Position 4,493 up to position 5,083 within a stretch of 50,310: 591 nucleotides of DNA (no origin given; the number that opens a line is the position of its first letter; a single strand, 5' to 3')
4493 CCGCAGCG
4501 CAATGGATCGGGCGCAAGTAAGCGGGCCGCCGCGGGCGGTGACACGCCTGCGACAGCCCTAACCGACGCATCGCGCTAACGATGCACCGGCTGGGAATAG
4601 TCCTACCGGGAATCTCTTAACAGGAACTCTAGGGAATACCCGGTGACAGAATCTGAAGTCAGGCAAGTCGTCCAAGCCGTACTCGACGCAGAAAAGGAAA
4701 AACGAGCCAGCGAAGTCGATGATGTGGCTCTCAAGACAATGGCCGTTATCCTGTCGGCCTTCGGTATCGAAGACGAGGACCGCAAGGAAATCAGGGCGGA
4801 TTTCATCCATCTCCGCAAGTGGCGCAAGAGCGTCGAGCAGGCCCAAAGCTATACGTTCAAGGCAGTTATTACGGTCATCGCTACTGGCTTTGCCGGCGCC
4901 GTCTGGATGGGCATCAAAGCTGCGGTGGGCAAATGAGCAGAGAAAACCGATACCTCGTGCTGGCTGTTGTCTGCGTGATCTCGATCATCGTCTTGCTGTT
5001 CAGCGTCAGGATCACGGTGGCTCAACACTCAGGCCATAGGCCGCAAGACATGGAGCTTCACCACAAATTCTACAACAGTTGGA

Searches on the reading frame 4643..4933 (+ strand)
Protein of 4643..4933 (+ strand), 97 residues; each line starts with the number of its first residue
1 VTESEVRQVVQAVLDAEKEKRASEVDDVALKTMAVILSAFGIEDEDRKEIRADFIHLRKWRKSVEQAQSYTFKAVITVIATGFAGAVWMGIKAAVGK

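Call 3: search_protein_families(library=pfam, proteins=[window:4643-4933:+], max_evalue=0.1)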
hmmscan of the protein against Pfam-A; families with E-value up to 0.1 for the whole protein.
window:4643-4933:+ (97 aa): 0 families

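Call 4: search_protein_families(library=phrogs, proteins=[window:4643-4933:+], max_evalue=0.01)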
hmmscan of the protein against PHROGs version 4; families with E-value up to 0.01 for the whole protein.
window:4643-4933:+ (97 aa): 1 family
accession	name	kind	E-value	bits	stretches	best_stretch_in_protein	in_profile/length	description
phrog_6420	-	unknown function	5.9e-15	56.1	1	20-95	13-88/90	-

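Call 28: search_protein_families(library=ncbifam, proteins=[window:4643-4933:+], max_evalue=0.1)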
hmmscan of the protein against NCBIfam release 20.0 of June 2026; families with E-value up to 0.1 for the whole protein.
window:4643-4933:+ (97 aa): 3 families
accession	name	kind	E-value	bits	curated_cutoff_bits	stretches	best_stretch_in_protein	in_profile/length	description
TIGR00216.1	ispH_lytB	equivalog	0.061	12.5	187.85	1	8-54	43-88/282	4-hydroxy-3-methylbut-2-enyl diphosphate reductase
NF005242.0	PRK06752.1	equivalog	0.092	12.9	189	1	48-79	42-73/112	single-stranded DNA-binding protein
NF009447.0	PRK12805.1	equivalog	0.094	12.2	404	1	30-87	90-147/287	FliC/FljB family flagellin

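Call 29: search_protein_families(library=padloc, proteins=[window:4643-4933:+], max_evalue=0.1)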
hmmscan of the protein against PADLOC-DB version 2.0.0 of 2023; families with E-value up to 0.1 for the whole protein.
window:4643-4933:+ (97 aa): 0 families

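Call 56: search_dna_similar(query=window:4643-4933:+, collection=phages, mode=protein, max_evalue=0.01, max_rows=25)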
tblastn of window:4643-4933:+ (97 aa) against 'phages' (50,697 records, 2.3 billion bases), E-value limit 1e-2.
Records with a match: 89; places in all: 89; records where one place covers at least 80% of the query: 0.
Best place of each record, by identity: <60% 89.
By first word of the organism name: Pseudomonas 41; Xanthomonas 21; Bordetella 9; Stenotrophomonas 7; Roseobacter 5; Variovorax 2; phage 1; Pseudanabaena 1; Sphaerotilus 1; Alphaproteobacteria 1.
By host as written in the record: Pseudomonas aeruginosa 12; Pseudomonas aeruginosa PAO1 12; Bordetella bronchiseptica ATCC 10580 9; Pseudomonas aeruginosa PA14 7; - 6; Xanthomonas arboricola pv. juglandis IVIA 1317-1a 6; Xanthomonas translucens pv. translucens (DSM 18974) 4; Roseobacter denitrificans OCh114 4; and 19 more.
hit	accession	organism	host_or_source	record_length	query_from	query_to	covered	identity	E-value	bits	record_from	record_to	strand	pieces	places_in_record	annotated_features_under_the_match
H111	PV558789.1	Variovorax phage V45iii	Variovorax sp. SCN45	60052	22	97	78%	31.6%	9e-6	47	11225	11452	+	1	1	record has no annotation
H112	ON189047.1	Xanthomonas phage Mallos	Xanthomonas translucens pv. translucens ...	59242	22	97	78%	31.6%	2e-5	47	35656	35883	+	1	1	PHA00649 superfamily protein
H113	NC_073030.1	Xanthomonas phage Mallos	Xanthomonas translucens pv. translucens ...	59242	22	97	78%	31.6%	2e-5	47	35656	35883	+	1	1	PHA00649 superfamily protein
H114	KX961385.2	Bordetella phage LK3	Bordetella bronchiseptica ATCC 10580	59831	18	92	77%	32.0%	4e-4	43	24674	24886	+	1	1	putative membrane protein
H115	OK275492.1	Xanthomonas phage FMYAK-P1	Xanthomonas sp.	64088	40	97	60%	39.7%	2e-7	52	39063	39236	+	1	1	hypothetical protein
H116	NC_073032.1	Xanthomonas phage FMYAK-P1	Xanthomonas sp.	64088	40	97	60%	39.7%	2e-7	52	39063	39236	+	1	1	hypothetical protein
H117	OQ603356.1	Xanthomonas phage Ep029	Xanthomonas sp. SH48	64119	40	97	60%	39.7%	2e-7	52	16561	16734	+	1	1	record has no annotation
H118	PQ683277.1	phage Simon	raw sewage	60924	36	95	62%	36.7%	5e-8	54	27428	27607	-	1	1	record has no annotation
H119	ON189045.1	Xanthomonas phage Elanor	Xanthomonas translucens pv. translucens ...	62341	40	97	60%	37.9%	2e-8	55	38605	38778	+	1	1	hypothetical protein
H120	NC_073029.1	Xanthomonas phage Elanor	Xanthomonas translucens pv. translucens ...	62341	40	97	60%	37.9%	2e-8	55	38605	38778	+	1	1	hypothetical protein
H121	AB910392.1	Pseudomonas phage KPP23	Pseduomonas aeruginosa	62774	24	92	71%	31.9%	3e-8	54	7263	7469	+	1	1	hypothetical protein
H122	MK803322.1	Pseudomonas phage RSP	Pseudomonas aeruginosa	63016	24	92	71%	31.9%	3e-8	54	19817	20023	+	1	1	hypothetical protein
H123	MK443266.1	Pseudomonas phage RSP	Pseudomonas aeruginosa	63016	24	92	71%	31.9%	3e-8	54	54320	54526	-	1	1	record has no annotation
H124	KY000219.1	Bordetella phage CN2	Bordetella bronchiseptica ATCC 10580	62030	24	92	71%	30.4%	4e-4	43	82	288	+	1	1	none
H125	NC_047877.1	Bordetella phage CN2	Bordetella bronchiseptica ATCC 10580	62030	24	92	71%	30.4%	4e-4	43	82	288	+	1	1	none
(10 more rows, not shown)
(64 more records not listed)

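Call 57: get_annotated_region(hit=H113, flank=3500)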
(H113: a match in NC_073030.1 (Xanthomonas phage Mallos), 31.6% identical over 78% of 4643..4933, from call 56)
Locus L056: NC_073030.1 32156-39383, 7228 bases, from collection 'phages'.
description: Xanthomonas phage Mallos, complete genome.
organism: Xanthomonas phage Mallos (NCBI taxid 2939131)
taxonomy: Viruses; Duplodnaviria; Heunggongvirae; Uroviricota; Caudoviricetes; Mesyanzhinovviridae; Bradleyvirinae
host: Xanthomonas translucens pv. translucens (DSM 18974); source: sewage; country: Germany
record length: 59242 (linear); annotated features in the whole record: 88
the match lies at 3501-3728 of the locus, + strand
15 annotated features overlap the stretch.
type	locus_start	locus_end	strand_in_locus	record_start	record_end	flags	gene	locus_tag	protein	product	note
CDS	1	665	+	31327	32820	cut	-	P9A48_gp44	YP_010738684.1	putative tail protein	-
CDS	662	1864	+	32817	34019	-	-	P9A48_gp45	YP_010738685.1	protease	protease (Peptidases_S8_S53 superfamily)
CDS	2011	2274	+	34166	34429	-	-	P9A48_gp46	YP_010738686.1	hypothetical protein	-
CDS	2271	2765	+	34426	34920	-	-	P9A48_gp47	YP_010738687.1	endolysin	-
CDS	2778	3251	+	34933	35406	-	-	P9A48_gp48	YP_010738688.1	putative i-spanin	-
CDS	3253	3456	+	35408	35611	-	-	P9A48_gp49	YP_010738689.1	putative o-spanin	-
CDS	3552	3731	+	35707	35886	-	-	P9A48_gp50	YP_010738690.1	PHA00649 superfamily protein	PHA00649 superfamily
CDS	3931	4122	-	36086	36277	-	-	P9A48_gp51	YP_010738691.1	hypothetical protein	-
CDS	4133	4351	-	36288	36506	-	-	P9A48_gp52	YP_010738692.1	hypothetical protein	-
CDS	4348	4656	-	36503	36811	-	-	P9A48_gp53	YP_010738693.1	hypothetical protein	-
CDS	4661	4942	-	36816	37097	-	-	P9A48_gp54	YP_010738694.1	putative nucleic acid binding protein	-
CDS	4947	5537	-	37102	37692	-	-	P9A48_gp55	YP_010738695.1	hypothetical protein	-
CDS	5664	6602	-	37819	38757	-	-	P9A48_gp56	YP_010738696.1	hypothetical protein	-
CDS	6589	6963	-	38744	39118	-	-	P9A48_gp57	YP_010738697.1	hypothetical protein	-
CDS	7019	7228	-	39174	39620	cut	-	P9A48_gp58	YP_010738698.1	dihydrofolate reductase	-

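Call 58: get_annotated_region(hit=H114, flank=3500)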
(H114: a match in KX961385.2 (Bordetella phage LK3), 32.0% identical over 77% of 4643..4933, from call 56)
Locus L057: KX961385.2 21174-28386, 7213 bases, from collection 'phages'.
description: Bordetella phage LK3, complete genome.
organism: Bordetella phage LK3 (NCBI taxid 1926943)
taxonomy: Viruses; Duplodnaviria; Heunggongvirae; Uroviricota; Caudoviricetes; Mesyanzhinovviridae; Rabinowitzvirinae; Vojvodinavirus; Bordetella virus CN1
host: Bordetella bronchiseptica ATCC 10580; source: -; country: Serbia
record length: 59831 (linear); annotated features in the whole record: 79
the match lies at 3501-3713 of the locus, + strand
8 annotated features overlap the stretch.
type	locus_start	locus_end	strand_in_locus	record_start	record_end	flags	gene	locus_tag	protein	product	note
CDS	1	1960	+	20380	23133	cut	-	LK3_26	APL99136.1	putative virion structural protein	ORF26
CDS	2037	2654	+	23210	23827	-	-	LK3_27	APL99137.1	putative coagulation factor 5/8 type domain protein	ORF27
CDS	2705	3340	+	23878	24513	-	-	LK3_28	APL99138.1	putative F5/8 type C domain protein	ORF28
CDS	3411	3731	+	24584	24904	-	-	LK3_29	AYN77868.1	putative membrane protein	ORF29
CDS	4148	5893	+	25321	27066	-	-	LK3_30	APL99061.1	putative helicase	ORF30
CDS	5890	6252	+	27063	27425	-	-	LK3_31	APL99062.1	hypothetical protein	ORF31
CDS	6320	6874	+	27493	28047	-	-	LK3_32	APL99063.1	hypothetical protein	ORF32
CDS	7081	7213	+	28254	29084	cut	-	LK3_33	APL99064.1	hypothetical protein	ORF33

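Call 89: search_solved_structures(query=window:4643-4933:+, max_evalue=1)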
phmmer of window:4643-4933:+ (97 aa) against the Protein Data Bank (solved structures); distinct sequences matched with E-value up to 1: 7.
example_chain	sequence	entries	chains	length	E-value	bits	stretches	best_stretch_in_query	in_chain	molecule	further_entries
2fr0_A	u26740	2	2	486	0.082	16.7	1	27-88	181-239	Erythromycin synthase, EryAI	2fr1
6w7s_A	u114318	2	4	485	0.084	16.7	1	27-88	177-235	EryAI | KR1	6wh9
7m7j_B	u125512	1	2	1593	0.37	14.6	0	28-88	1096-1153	EryAI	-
7m7i_B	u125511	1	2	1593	0.37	14.6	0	28-88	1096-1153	EryAI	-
7m7e_B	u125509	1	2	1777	0.4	14.5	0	28-88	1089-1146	6-deoxyerythronolide-B synthase EryA2, modules 3 and 4,EryAI,6-deoxyerythronolide-B syntha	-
7m7f_B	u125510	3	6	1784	0.46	14.4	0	28-88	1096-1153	EryAI,6-deoxyerythronolide-B synthase EryA3, modules 5 and 6 chimera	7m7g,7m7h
8tjn_B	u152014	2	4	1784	0.46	14.4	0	28-88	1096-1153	EryAI,6-deoxyerythronolide-B synthase EryA3, modules 5 and 6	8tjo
